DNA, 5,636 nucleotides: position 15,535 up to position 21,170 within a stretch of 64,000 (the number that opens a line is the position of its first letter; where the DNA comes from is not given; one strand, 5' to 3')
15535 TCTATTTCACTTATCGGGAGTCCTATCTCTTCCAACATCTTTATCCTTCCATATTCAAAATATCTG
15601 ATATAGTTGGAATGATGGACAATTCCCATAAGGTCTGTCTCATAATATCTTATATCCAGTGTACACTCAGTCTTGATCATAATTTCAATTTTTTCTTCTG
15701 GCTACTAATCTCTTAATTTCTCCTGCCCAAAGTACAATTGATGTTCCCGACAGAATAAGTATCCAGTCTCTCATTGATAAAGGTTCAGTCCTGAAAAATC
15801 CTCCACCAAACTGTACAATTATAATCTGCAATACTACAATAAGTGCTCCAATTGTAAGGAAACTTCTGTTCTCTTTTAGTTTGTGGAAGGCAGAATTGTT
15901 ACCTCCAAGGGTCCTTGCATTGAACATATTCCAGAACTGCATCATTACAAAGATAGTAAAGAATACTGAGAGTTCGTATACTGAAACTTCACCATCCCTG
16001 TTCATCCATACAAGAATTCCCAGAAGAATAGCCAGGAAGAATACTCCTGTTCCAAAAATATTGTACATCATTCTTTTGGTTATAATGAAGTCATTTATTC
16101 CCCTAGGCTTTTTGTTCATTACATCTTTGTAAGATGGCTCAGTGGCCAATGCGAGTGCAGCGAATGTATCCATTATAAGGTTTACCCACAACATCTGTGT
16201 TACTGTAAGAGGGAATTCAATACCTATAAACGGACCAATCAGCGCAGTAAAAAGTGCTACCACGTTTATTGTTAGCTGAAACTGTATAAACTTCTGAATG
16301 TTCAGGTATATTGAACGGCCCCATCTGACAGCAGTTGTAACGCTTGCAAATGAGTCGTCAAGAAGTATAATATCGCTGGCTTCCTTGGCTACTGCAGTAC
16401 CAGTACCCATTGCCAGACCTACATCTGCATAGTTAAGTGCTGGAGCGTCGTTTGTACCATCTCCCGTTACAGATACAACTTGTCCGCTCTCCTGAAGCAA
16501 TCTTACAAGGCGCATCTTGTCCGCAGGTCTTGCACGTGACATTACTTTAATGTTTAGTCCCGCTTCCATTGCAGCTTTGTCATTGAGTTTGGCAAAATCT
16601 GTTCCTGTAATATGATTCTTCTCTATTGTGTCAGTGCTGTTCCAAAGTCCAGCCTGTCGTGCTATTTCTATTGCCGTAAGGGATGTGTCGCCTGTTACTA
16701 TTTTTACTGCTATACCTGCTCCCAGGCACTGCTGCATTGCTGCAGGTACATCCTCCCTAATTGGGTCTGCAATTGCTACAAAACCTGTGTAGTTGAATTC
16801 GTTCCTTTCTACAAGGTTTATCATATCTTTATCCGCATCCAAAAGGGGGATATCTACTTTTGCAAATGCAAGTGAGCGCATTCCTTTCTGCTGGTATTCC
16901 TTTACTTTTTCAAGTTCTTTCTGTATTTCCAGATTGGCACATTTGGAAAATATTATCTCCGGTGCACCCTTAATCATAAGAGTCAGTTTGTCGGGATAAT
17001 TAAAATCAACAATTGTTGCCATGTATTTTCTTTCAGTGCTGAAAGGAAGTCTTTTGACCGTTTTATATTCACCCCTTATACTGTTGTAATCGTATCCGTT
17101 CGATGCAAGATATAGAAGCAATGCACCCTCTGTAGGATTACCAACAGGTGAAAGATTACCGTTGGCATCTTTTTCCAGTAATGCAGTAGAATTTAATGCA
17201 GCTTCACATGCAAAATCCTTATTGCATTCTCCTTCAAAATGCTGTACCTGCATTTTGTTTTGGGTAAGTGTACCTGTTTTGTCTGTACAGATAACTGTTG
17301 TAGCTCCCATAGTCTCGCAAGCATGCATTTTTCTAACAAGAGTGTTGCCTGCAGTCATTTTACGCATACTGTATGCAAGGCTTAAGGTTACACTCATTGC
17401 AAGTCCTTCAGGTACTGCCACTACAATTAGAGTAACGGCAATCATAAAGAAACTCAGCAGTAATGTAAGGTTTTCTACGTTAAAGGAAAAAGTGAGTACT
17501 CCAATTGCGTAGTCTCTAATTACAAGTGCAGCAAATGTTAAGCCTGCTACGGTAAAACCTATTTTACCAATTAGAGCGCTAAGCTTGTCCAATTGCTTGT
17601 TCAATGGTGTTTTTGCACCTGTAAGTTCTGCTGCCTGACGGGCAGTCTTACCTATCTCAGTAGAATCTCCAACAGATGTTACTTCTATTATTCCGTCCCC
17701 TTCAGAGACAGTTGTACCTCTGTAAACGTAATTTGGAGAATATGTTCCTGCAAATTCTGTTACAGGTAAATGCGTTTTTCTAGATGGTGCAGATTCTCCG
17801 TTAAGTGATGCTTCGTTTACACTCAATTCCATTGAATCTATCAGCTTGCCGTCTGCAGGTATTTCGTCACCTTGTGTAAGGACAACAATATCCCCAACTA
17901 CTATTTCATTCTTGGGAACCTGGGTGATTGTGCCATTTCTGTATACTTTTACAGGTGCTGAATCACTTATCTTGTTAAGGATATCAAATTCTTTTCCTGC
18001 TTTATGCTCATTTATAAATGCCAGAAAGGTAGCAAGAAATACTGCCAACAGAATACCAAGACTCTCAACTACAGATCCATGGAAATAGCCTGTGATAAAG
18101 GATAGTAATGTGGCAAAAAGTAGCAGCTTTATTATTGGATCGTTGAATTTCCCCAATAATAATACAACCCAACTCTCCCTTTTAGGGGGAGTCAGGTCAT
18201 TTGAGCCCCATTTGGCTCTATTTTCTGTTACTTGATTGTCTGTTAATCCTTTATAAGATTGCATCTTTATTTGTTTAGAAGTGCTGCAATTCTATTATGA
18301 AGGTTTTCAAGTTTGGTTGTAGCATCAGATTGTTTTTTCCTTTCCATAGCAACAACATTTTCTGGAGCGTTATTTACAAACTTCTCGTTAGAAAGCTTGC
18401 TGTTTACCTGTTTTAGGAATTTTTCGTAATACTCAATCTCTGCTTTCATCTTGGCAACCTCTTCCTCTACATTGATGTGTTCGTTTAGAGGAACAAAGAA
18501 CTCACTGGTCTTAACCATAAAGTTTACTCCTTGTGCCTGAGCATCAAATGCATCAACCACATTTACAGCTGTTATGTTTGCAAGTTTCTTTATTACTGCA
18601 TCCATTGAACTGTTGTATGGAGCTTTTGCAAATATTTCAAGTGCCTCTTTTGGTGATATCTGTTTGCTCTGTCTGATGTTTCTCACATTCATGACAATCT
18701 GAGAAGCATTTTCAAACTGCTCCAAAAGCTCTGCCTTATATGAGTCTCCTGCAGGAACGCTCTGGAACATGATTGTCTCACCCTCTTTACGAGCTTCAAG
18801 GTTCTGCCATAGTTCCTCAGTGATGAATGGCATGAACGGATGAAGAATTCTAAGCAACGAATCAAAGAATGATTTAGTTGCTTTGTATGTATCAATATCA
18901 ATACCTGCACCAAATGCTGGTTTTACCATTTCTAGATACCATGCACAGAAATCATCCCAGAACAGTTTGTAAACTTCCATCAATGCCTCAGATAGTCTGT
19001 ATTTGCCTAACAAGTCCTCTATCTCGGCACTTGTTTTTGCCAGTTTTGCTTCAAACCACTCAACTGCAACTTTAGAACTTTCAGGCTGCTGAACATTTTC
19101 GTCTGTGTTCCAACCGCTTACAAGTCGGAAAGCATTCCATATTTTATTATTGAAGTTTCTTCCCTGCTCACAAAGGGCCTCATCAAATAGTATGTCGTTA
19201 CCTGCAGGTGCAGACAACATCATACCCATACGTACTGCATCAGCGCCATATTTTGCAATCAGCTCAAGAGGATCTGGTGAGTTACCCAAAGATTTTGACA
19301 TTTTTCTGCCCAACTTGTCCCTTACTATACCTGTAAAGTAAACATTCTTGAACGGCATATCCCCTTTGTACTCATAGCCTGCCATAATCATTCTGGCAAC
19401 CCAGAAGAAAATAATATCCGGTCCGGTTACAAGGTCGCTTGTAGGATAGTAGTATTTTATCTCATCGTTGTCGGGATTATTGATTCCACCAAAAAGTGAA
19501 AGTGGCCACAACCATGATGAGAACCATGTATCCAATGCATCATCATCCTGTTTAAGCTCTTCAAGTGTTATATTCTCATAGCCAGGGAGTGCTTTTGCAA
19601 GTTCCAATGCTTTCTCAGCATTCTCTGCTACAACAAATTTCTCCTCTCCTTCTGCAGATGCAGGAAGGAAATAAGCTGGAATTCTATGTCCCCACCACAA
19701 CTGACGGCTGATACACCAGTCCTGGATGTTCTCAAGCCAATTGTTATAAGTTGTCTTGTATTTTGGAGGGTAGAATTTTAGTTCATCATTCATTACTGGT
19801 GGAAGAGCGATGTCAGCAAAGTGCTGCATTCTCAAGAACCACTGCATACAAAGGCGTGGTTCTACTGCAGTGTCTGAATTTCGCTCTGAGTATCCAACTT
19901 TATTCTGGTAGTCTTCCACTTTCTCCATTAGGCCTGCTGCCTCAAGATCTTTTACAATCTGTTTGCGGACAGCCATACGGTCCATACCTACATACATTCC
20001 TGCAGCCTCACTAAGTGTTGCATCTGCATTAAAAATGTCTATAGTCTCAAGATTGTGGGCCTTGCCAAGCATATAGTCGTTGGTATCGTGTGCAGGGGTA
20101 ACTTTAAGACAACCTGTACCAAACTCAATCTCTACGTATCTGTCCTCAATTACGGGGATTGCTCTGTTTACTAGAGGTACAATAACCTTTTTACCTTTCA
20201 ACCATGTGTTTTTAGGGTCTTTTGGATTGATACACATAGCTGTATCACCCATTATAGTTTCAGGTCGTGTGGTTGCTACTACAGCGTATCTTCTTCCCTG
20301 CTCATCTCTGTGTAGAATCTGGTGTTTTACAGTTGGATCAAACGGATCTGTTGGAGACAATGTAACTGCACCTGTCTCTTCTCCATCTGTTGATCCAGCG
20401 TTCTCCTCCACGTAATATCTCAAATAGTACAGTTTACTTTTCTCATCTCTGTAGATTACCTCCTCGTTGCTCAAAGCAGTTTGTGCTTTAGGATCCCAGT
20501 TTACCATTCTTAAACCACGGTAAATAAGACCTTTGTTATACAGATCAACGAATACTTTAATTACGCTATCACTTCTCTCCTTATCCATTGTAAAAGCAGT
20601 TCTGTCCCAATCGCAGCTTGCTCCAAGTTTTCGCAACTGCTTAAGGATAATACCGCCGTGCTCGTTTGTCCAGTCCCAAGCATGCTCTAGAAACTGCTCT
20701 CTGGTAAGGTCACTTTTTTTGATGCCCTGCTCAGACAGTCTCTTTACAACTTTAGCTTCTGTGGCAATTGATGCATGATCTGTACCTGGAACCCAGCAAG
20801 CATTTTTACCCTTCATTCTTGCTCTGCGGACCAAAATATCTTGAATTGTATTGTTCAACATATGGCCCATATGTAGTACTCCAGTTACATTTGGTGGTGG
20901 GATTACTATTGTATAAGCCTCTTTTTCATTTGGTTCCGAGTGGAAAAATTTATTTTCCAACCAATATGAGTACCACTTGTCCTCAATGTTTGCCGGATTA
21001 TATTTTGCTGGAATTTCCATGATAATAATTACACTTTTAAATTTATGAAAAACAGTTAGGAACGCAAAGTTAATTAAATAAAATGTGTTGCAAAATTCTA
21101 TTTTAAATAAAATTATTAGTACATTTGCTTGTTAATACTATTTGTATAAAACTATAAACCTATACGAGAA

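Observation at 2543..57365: The word TCCCGAC(A/G) is about 10-fold over-represented, independent of strand and reading frame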

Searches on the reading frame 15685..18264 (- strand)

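Call 6: search_protein_families(library=ncbifam, proteins=[window:15685-18264:-])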
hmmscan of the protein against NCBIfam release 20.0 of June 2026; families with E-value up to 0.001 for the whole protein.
window:15685-18264:- (859 aa): 21 families
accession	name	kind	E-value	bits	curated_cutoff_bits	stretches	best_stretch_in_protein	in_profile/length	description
TIGR01517.1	ATPase-IIB_Ca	equivalog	9e-206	685.9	507.05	1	4-854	53-879/882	calcium-translocating P-type ATPase, PMCA-type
TIGR01522.1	ATPase-IIA2_Ca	equivalog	4.3e-150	501.2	798.3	1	4-859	21-854/854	calcium-transporting P-type ATPase, PMR1-type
TIGR01116.1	ATPase-IIA1_Ca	equivalog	1.8e-127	426.5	703.4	2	395-856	368-799/799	calcium-translocating P-type ATPase, SERCA-type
TIGR01106.1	ATPase-IIC_X-K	subfamily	3.5e-94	316.5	946.1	2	374-732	422-823/997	Na,H/K antiporter P-type ATPase subunit alpha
TIGR01647.1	ATPase-IIIA_H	equivalog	1.7e-93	314.2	615.5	1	6-710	1-648/755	plasma-membrane proton-efflux P-type ATPase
TIGR01494.1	ATPase_P-type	subfamily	2.7e-89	299.8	62.3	5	562-685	353-471/478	HAD-IC family P-type ATPase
TIGR01524.1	ATPase-IIIB_Mg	equivalog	5.2e-88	295.9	610.75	1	5-753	32-757/867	magnesium-translocating P-type ATPase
TIGR01523.1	ATPase-IID_K-Na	equivalog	7.2e-85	285.4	645.05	2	357-746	439-849/997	potassium/sodium efflux P-type ATPase, fungal-type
NF011702.0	PRK15122.1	subfamily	1.1e-78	265.2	975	1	3-742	46-786/907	magnesium-translocating P-type ATPase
TIGR01525.1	ATPase-IB_hvy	subfamily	1.8e-70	238.4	346.25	3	53-366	6-291/560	heavy metal translocating P-type ATPase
TIGR01657.1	P-ATPase-V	hypoth_equivalog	1.4e-67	228.1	618.25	3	5-348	138-474/1055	ATP13A2 family polyamine export P-type ATPase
TIGR01512.1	ATPase-IB2_Cd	subfamily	2.7e-49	168.2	313.5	3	556-677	351-467/494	cadmium family heavy metal-translocating P-type ATPase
TIGR01511.1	ATPase-IB1_Cu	subfamily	4.8e-46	157.7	397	3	556-675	394-508/542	copper-translocating P-type ATPase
NF007952.0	PRK10671.1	equivalog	4.3e-38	131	1316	2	561-691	684-808/838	copper-exporting P-type ATPase CopA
TIGR01497.1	kdpB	equivalog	4.7e-37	127.4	527.9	2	563-695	478-604/675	potassium-transporting ATPase subunit KdpB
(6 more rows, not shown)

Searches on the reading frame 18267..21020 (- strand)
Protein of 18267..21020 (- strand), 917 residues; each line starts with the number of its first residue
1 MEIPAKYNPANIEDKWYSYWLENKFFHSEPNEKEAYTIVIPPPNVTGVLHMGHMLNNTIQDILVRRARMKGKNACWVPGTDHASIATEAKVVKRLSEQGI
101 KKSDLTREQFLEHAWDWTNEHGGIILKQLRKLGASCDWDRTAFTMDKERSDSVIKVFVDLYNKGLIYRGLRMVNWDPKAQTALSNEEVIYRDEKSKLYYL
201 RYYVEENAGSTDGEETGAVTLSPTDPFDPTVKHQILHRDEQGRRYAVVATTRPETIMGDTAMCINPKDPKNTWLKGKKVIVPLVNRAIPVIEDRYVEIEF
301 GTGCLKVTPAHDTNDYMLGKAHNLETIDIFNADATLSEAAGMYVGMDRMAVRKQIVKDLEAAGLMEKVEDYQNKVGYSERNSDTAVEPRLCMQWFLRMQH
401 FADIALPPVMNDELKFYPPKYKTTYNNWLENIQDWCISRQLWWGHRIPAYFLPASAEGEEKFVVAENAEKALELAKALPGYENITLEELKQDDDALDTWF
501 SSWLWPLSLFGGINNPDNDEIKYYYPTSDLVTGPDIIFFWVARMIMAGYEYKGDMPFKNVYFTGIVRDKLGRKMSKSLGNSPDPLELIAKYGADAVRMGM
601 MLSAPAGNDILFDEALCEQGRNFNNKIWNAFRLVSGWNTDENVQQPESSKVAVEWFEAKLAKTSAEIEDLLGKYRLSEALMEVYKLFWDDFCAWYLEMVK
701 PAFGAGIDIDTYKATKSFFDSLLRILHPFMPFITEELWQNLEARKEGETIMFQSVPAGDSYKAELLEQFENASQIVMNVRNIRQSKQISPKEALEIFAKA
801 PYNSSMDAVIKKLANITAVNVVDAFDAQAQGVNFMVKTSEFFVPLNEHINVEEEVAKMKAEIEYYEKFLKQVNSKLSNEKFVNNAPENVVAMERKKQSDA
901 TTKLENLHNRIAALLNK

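Call 6: search_protein_families(library=ncbifam, proteins=[window:18267-21020:-])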
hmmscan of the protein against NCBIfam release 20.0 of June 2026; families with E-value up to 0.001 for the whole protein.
window:18267-21020:- (917 aa): 17 families
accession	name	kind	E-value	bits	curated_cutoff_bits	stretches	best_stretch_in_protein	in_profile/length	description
NF004349.1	PRK05729.1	equivalog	0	1111.8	704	1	5-910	2-859/860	valine--tRNA ligase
TIGR00422.1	valS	equivalog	2.5e-282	938.9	612.1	1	4-897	2-862/863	valine--tRNA ligase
NF011492.0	PRK14900.1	equivalog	4.5e-226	753.2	1783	2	242-911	217-890/1044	valine--tRNA ligase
NF009687.0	PRK13208.1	equivalog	2.5e-159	532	738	1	2-825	5-789/801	valine--tRNA ligase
TIGR00392.1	ileS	equivalog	8e-106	355.1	621.4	1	3-792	2-842/861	isoleucine--tRNA ligase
NF000540.1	alt_ValS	exception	1.2e-82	278.2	900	2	232-822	214-823/827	valine--tRNA ligase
NF008957.0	PRK12300.1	subfamily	8.6e-61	206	677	4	519-888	572-927/946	leucine--tRNA ligase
TIGR00396.1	leuS_bact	equivalog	6.3e-57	193.3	548.4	3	7-194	1-173/843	leucine--tRNA ligase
NF040702.1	ileS_w_GNAT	exception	9.4e-52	175.8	1999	2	282-850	486-1052/1100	isoleucine--tRNA ligase, N-acetyltransferase domain-containing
TIGR00395.1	leuS_arch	equivalog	2.6e-51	174.7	648.5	2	11-267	2-233/938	leucine--tRNA ligase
NF000258.1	MupB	exception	4.1e-42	144.1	1900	2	290-821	298-848/1033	mupirocin-resistant isoleucine--tRNA ligase MupB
NF000257.1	MupA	exception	6e-42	143.4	1900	1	12-791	8-809/1024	mupirocin-resistant isoleucine--tRNA ligase MupA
TIGR00398.1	metG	equivalog_domain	2e-22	79.6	336.35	2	557-750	312-510/530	methionine--tRNA ligase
NF008900.0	PRK12267.1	equivalog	3.3e-18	65.5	598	1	514-743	242-478/648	methionine--tRNA ligase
NF001100.0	PRK00133.1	equivalog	9.7e-17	60.7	587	2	383-770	179-532/676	methionine--tRNA ligase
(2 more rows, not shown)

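Call 8: find_related_loci(query=window:18267-21020:-, collection=genome_contigs, flank=10000)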
Query window:18267-21020:- (917 aa) in genome_contigs; peptide patterns used: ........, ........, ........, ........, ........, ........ (x = any residue, [..] = any of these).
600 stretches matched a pattern (row limit reached: there are more); 598 encode a relative of the query (tblastn E <= 1e-3); the best 80 are kept; 80 distinct loci.
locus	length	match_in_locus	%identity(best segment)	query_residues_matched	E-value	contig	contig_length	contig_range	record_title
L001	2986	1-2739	92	3-915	0e+0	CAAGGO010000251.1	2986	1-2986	MAG TPA_asm: Rikenellaceae bacterium, isolate HGM05513, WGS project CAAGGO010000000 data, contig: SRS476212_43_k119_2800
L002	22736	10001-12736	77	1-914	0e+0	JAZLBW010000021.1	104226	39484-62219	MAG: Candidatus Caccoplasma sp. isolate T1900045056_TC20190049.MAGScoT_cleanbin_000001 SGB_4556_k141_1315591, whole geno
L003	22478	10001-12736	77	1-914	0e+0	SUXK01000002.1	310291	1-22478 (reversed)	MAG: Bacteroidales bacterium isolate SIG122 NODE_261_length_310291_cov_12.135851, whole genome shotgun sequence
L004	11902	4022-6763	75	1-914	0e+0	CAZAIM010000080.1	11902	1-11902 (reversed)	MAG TPA_asm: uncultured Bacteroidaceae bacterium isolate SRP315200_co2_137 genome assembly, contig: NODE_7080_length_119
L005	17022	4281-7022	75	1-914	0e+0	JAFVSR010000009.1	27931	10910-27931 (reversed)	MAG: Bacteroidaceae bacterium isolate RGIG5359 Sheep_Colon-3__c74261, whole genome shotgun sequence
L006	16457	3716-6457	74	1-914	0e+0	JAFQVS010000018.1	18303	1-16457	MAG: Bacteroidaceae bacterium isolate RGIG2194 Goat_Colon.Co__c463500, whole genome shotgun sequence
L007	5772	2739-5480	75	1-914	0e+0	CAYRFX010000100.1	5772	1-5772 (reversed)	MAG TPA_asm: uncultured Bacteroidaceae bacterium isolate SRP315200_co2_310 genome assembly, contig: NODE_25092_length_57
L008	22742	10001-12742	74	1-914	0e+0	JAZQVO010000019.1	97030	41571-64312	MAG: Bacteroidaceae bacterium isolate T1900045170_TC20190164.MAGScoT_cleanbin_000002 SGB_5177_k141_3906773, whole genome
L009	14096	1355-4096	75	1-914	0e+0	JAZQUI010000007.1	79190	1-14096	MAG: Bacteroidaceae bacterium isolate T1900045181_TC20190177.MAGScoT_cleanbin_000002 SGB_5240_k141_915056, whole genome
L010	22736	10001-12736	74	1-912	0e+0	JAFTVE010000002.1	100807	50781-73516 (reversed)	MAG: Bacteroidaceae bacterium isolate RGIG4179 Roe_deer_Colon-2__c74, whole genome shotgun sequence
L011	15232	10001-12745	72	1-914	0e+0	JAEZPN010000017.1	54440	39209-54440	MAG: Bacteroidetes bacterium isolate OH_CFB_4 k127_877911, whole genome shotgun sequence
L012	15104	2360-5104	72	1-914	0e+0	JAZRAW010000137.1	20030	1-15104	MAG: Alistipes sp. isolate T1900045135_TC20190129.MAGScoT_cleanbin_000023 SGB_4892_k141_1380074, whole genome shotgun se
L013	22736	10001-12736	77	1-914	0e+0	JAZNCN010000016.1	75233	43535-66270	MAG: Candidatus Caccoplasma sp. isolate T1900044732_TS20190198.MAGScoT_cleanbin_000004 SGB_2013_k141_2468788, whole geno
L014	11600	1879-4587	73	1-907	0e+0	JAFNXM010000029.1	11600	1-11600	MAG: Bacteroidaceae bacterium isolate RGIG212 Dairy_cattle_Cecum-5__c644005, whole genome shotgun sequence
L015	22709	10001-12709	72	1-917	0e+0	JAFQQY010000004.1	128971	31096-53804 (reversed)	MAG: Prevotella sp. isolate RGIG2070 Goat_Colon-2__c54631, whole genome shotgun sequence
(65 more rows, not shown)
